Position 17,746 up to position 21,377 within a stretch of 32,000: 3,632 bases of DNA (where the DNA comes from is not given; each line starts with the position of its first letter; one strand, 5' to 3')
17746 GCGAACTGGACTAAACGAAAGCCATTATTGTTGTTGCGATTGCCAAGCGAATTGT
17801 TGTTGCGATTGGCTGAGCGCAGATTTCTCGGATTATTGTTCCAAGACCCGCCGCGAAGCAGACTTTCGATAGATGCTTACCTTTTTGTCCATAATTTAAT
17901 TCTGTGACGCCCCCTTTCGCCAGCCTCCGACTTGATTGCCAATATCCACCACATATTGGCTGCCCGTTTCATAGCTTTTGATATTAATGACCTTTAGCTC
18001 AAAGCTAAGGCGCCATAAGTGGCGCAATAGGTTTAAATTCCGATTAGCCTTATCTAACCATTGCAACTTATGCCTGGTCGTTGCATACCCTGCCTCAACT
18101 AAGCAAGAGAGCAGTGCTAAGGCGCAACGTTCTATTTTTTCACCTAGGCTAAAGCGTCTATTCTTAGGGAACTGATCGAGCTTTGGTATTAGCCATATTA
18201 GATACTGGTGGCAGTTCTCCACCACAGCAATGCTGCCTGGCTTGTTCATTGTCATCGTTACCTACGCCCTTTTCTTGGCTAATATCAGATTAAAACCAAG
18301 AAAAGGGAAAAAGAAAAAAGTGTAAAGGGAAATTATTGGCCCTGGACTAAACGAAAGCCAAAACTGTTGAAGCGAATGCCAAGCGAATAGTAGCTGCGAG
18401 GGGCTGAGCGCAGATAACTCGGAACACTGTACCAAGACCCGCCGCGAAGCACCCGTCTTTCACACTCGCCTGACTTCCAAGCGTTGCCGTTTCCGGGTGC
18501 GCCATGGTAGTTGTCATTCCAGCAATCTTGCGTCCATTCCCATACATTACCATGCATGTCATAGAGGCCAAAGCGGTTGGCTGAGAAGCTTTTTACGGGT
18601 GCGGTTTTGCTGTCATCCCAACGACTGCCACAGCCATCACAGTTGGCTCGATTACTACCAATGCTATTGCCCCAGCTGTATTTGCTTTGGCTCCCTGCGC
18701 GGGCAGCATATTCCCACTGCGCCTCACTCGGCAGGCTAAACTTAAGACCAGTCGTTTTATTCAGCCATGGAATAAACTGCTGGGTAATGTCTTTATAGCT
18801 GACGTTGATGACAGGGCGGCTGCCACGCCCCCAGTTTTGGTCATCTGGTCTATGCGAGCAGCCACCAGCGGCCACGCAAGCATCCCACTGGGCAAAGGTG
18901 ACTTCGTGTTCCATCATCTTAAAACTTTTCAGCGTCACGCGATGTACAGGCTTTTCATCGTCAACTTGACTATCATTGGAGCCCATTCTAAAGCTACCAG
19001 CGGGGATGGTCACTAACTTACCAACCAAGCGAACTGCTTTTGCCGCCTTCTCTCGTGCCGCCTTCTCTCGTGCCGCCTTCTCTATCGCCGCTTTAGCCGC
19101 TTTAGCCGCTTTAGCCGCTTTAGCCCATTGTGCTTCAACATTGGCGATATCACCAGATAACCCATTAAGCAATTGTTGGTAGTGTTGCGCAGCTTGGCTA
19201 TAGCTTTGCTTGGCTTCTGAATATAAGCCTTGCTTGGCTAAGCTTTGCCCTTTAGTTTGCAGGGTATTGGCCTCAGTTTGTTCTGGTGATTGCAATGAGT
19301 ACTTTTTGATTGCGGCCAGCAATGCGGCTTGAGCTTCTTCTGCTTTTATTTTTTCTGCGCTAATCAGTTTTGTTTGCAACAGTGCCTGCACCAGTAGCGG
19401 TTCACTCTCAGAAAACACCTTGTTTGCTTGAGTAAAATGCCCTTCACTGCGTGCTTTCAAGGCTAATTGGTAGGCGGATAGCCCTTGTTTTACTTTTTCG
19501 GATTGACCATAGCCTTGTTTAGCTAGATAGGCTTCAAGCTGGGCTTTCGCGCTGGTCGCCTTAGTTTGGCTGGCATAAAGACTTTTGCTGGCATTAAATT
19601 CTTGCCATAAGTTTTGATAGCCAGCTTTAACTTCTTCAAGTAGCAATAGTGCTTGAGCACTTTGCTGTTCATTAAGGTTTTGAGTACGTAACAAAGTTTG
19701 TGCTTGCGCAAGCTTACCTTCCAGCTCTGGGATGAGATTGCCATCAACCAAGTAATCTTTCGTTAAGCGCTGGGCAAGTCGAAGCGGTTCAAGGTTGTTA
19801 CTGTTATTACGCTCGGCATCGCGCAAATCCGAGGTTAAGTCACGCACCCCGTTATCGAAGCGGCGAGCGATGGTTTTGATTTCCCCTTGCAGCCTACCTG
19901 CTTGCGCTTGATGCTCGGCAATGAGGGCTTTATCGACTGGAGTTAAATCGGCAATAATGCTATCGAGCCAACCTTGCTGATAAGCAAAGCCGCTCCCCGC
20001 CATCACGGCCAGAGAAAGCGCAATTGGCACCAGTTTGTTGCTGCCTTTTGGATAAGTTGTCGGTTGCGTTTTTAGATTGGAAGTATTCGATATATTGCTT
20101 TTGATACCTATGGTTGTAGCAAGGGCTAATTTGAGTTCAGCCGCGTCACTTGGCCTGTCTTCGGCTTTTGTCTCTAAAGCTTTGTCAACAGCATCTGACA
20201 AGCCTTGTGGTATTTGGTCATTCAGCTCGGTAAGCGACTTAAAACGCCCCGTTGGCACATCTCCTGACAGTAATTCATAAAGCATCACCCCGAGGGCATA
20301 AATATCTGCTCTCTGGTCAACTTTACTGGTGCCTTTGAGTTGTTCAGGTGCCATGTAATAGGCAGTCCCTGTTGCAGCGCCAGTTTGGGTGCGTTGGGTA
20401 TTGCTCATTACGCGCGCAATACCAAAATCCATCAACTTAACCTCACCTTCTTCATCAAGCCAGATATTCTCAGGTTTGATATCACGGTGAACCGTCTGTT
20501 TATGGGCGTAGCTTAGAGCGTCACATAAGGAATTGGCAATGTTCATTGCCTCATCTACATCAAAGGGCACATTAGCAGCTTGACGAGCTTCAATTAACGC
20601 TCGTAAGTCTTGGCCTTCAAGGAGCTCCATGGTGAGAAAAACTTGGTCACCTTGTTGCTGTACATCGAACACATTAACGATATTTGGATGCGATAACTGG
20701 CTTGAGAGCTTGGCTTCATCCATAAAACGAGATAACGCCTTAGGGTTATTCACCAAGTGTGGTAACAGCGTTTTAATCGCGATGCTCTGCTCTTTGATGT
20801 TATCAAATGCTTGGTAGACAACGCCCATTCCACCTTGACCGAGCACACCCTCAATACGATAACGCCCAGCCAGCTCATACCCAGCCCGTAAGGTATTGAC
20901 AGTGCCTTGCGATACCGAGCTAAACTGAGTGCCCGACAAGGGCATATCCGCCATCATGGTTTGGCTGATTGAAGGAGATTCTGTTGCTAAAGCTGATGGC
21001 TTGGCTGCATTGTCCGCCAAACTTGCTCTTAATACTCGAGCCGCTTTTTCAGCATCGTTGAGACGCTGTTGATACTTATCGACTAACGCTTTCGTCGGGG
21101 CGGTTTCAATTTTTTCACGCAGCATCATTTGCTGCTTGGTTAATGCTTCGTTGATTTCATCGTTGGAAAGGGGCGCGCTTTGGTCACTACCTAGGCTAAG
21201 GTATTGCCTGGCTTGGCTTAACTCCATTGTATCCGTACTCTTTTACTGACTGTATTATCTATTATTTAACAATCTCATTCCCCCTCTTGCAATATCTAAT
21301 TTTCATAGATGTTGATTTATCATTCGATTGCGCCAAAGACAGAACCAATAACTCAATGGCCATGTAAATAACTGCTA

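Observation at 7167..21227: Candidate multi-gene conflict/signalling system: Hsp70-like ATPase, PP2C, two paralogous receptor kinases, degenerate-GTPase membrane protein and Ala/Gln/Ser protein, coupled to a DGR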

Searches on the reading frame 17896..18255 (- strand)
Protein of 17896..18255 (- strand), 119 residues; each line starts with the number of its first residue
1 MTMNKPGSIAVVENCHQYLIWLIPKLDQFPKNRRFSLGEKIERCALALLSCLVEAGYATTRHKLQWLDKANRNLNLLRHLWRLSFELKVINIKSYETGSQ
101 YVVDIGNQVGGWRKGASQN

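Call 3: search_protein_families(library=pfam, proteins=[window:17896-18255:-], max_evalue=0.01)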
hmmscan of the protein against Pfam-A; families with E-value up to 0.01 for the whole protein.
window:17896-18255:- (119 aa): 2 families
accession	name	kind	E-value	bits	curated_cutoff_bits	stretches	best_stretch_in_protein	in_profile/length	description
PF22296.2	bAvd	-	9.5e-16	58.7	40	1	15-114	7-105/107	bAvd-like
PF05635.17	23S_rRNA_IVP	-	5.7e-06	26.9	33.8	1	11-107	5-102/106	23S rRNA-intervening sequence protein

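Call 4: search_protein_families(library=padloc, proteins=[window:17896-18255:-], max_evalue=0.01)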
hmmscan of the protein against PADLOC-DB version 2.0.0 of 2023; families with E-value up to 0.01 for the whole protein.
window:17896-18255:- (119 aa): 0 families

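Call 11: search_protein_families(library=ncbifam, proteins=[window:17896-18255:-], max_evalue=0.01)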
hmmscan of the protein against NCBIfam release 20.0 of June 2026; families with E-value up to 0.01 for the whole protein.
window:17896-18255:- (119 aa): 2 families
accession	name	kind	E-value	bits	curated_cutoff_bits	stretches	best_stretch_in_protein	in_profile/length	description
NF033474.1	DivGenRetAVD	equivalog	2.5e-24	85.6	80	1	10-114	2-104/104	diversity-generating retroelement protein Avd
TIGR02436.1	TIGR02436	subfamily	0.001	19.3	24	1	12-111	2-103/109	four helix bundle protein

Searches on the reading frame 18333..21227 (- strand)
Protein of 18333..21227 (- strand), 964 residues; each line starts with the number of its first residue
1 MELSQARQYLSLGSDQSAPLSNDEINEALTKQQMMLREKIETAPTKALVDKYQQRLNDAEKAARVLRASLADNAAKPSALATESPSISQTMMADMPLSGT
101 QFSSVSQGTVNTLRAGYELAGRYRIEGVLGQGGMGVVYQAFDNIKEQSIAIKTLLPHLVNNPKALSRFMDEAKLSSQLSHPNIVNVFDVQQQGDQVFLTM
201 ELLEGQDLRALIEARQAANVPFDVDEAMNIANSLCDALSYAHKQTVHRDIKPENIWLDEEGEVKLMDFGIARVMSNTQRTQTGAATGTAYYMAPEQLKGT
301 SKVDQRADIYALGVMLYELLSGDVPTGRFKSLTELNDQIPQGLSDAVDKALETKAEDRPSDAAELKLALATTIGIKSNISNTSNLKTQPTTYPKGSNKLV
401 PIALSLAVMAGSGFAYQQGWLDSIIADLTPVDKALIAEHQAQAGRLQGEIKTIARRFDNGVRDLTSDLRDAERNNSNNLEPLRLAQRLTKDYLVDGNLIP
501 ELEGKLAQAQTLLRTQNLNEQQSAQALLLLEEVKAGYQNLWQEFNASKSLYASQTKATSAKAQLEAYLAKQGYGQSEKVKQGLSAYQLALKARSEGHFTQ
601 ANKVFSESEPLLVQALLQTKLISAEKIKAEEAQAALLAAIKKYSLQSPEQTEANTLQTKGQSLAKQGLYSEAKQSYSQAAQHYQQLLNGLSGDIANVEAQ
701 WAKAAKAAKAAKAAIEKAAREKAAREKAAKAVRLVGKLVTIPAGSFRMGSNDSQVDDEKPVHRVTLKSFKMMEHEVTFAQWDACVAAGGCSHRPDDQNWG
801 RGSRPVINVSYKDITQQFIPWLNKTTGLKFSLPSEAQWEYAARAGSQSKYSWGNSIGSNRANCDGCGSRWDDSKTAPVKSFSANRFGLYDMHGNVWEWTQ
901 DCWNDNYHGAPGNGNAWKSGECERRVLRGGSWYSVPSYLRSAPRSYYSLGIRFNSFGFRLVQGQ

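Call 3: search_protein_families(library=pfam, proteins=[window:18333-21227:-], max_evalue=0.01)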
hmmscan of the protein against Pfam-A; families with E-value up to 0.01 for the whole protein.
window:18333-21227:- (964 aa): 6 families
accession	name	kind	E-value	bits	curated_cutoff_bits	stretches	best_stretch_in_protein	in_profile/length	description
PF03781.23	FGE-sulfatase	-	1.1e-55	189.5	23.3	1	737-961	4-254/255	Sulfatase-modifying factor enzyme 1-like domain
PF00069.31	Pkinase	-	1.3e-50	172.7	31.7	1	123-341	1-212/263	Protein kinase domain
PF07714.23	PK_Tyr_Ser-Thr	-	6.3e-34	117.9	23.1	1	126-334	4-212/258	Protein tyrosine and serine/threonine kinase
PF03109.22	ABC1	-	8.1e-06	25.6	22.9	1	167-281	119-224/244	ABC1 atypical kinase-like domain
PF17667.7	Pkinase_fungal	-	0.00011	21.5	24.1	1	240-300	303-368/387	Fungal protein kinase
PF14531.12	Kinase-like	-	0.00031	20.6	25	1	241-334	162-259/289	Kinase-like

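Call 4: search_protein_families(library=padloc, proteins=[window:18333-21227:-], max_evalue=0.01)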
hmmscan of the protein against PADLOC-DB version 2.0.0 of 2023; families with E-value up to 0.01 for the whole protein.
window:18333-21227:- (964 aa): 32 families (the best 25 are shown)
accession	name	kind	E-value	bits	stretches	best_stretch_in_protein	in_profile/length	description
PDLC04042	PD-T4-6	-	5.5e-74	247.4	1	119-373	7-273/292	-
PDLC04060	PD-T4-6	-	1.6e-72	243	1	116-384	3-278/486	-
PDLC04053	PD-T4-6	-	3e-71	238.4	1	119-377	7-276/311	-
PDLC04061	PD-T4-6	-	7.4e-69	231.6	1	116-397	11-309/510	-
PDLC04047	PD-T4-6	-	4.3e-66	221.2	1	118-386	7-286/327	-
PDLC04138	mad6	-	5.2e-66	221.9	1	116-372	46-313/659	mads_6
PDLC04054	PD-T4-6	-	2.2e-65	219.3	1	114-379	4-281/347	-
PDLC04043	PD-T4-6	-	2.5e-64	216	1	117-326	11-217/452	-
PDLC04057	PD-T4-6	-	1.2e-62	210.4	1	116-378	3-276/443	-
PDLC04048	PD-T4-6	-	3e-62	209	1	116-385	5-283/354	-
PDLC04041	PD-T4-6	-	9.9e-58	194.4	1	110-329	18-237/443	-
PDLC04039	PD-T4-6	-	2.7e-57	192.8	1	114-327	8-216/458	-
PDLC04052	PD-T4-6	-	1.1e-55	187.8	1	118-372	6-276/496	-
PDLC04064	PD-T4-6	-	2.6e-55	185.9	1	120-380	19-288/369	-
PDLC04040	PD-T4-6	-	1.5e-51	173.8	1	128-325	1-204/547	-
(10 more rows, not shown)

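Call 11: search_protein_families(library=ncbifam, proteins=[window:18333-21227:-], max_evalue=0.01)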
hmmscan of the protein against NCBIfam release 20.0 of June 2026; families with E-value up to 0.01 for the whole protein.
window:18333-21227:- (964 aa): 24 families
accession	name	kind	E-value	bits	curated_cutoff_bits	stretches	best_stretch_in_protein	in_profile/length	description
NF033483.0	PknB_PASTA_kin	equivalog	4.7e-81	273.5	450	1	117-376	3-272/563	Stk1 family PASTA domain-containing Ser/Thr kinase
NF047741.1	antiphage_MADS6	equivalog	1.4e-53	182.4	460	2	219-388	293-474/612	methylation-associated defense system protein kinase MAD6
NF051459.1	pyoverdine_PvdO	equivalog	2.1e-48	164.8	500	1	713-961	11-277/280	dihydropyoverdine dehydrogenase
NF052427.1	StpK7MSMEG_1200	equivalog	1.9e-44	152.1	900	1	121-327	7-210/601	serine/threonine protein kinase StpK7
NF009651.0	PRK13184.1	equivalog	1.6e-42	145.5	839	1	121-389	2-307/932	serine/threonine-protein kinase PknD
NF038150.1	lanthi_synth_IV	equivalog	2.7e-31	108.7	650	1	114-330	182-400/851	class IV lanthionine synthetase LanL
TIGR03903.1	TOMM_kin_cyc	equivalog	2e-28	98.8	705.75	1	147-327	4-191/1267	TOMM system kinase/cyclase fusion protein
TIGR03525.2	GldK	equivalog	2.9e-28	99.3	350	2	824-962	250-405/408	T9SS ring complex lipoprotein PorK/GldK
NF053615.1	SerThrKinAfsKStmc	equivalog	4.8e-23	81.7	1300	1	121-369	13-264/809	protein serine/threonine kinase AfsK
TIGR03440.2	egtB_TIGR03440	equivalog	8.8e-21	74.5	360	2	831-960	294-412/413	ergothioneine biosynthesis protein EgtB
NF043056.1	T4SS_LegK1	equivalog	4.9e-19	68.3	550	1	126-319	76-283/516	Dot/Icm T4SS effector kinase LegK1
NF041186.1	SenA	equivalog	1e-18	67.9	420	2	804-961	271-381/382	selenoneine synthase SenA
NF038151.1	lanthi_synth_III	equivalog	5.7e-18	64.7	575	1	121-352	220-449/833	class III lanthionine synthetase LanKC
TIGR03524.1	GldJ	equivalog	7.2e-12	44.7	458.2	1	828-903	262-365/559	gliding motility lipoprotein GldJ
TIGR04344.1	ovoA_Nterm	equivalog_domain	6.5e-08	31.9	400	1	816-960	306-443/444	5-histidylcysteine sulfoxide synthase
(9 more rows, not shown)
